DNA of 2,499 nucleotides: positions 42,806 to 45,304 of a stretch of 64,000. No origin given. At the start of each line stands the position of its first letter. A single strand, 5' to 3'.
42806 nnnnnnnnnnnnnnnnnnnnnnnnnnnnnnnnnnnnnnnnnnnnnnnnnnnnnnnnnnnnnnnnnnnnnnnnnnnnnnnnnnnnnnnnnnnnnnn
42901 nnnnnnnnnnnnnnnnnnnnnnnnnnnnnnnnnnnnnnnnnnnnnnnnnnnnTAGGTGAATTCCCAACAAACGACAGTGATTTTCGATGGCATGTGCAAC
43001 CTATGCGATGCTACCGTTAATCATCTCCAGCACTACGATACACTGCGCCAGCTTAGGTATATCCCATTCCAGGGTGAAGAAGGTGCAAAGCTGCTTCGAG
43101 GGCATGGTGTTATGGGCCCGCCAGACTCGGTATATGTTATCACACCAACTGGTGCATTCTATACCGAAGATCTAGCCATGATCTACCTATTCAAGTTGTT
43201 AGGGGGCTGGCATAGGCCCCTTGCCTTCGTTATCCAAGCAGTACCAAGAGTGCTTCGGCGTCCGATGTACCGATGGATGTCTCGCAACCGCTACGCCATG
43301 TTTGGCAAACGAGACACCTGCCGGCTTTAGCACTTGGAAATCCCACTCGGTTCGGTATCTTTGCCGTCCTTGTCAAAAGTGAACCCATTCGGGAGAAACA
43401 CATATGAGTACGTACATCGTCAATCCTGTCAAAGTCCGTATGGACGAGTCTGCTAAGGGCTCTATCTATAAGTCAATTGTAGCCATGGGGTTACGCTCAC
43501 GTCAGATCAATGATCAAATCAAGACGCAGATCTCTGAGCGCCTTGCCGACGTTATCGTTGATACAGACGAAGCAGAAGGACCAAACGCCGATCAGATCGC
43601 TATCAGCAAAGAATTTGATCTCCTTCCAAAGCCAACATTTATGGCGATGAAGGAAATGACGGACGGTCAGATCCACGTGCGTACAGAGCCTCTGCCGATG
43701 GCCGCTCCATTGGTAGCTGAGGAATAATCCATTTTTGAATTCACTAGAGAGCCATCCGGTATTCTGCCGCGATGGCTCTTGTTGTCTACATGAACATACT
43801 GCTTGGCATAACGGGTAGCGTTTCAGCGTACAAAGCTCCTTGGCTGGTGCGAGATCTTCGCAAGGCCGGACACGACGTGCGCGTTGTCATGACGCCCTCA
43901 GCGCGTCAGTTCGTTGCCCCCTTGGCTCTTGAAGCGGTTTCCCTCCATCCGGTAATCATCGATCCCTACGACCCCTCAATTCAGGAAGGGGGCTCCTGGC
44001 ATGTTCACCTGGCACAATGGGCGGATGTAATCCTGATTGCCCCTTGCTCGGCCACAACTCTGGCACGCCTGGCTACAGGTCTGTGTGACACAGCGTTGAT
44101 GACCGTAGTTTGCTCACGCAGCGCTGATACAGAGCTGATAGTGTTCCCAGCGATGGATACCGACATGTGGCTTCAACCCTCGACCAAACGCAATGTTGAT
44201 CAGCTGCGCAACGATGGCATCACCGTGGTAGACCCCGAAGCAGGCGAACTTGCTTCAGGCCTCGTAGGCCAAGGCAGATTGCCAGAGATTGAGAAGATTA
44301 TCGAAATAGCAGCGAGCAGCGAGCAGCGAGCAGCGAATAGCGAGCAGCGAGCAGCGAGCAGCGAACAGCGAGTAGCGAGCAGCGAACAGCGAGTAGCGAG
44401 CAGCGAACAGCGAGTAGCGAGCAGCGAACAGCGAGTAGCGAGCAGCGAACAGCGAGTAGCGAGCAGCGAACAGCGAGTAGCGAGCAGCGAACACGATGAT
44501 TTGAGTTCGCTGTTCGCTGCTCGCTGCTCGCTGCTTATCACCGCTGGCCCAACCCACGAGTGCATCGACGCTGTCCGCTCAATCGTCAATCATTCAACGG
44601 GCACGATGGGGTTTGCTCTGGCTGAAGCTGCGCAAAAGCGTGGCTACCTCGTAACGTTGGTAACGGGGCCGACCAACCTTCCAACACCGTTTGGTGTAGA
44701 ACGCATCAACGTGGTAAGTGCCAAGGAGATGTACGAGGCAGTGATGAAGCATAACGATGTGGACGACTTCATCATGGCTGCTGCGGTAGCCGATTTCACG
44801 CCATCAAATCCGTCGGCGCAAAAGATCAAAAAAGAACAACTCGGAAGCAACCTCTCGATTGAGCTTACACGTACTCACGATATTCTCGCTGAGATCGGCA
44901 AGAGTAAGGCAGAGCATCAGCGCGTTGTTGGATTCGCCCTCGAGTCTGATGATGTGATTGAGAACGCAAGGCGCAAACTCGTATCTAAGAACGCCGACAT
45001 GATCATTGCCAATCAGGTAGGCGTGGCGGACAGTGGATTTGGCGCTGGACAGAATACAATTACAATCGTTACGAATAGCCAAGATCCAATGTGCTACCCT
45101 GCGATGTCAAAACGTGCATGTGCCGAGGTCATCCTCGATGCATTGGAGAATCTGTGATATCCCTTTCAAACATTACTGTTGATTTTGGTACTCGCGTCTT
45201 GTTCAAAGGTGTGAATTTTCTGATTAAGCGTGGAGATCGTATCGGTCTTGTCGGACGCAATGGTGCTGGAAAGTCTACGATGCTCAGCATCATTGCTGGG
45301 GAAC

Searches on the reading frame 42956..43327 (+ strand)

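Call 8: search_protein_families(library=pfam, proteins=[window:42956-43327:+], max_evalue=0.01)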
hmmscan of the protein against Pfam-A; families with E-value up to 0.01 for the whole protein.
window:42956-43327:+ (124 aa): 1 family
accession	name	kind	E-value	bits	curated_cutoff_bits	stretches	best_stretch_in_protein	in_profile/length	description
PF04134.17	DCC1-like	-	1.2e-19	72.1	27.8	1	8-118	1-113/113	DCC1-like thiol-disulfide oxidoreductase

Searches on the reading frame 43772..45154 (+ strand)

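Call 91: search_protein_families(library=pfam, proteins=[window:43772-45154:+], max_evalue=0.001)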
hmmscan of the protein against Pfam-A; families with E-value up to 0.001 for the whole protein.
window:43772-45154:+ (461 aa): 2 families
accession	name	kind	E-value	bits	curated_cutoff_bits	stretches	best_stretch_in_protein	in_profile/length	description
PF04127.22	DFP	-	4e-67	226.1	22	1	252-433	4-186/186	DNA/pantothenate metabolism flavoprotein C-terminal domain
PF02441.25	Flavoprotein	-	6.1e-32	110.9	22.7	1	7-178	1-156/162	Flavoprotein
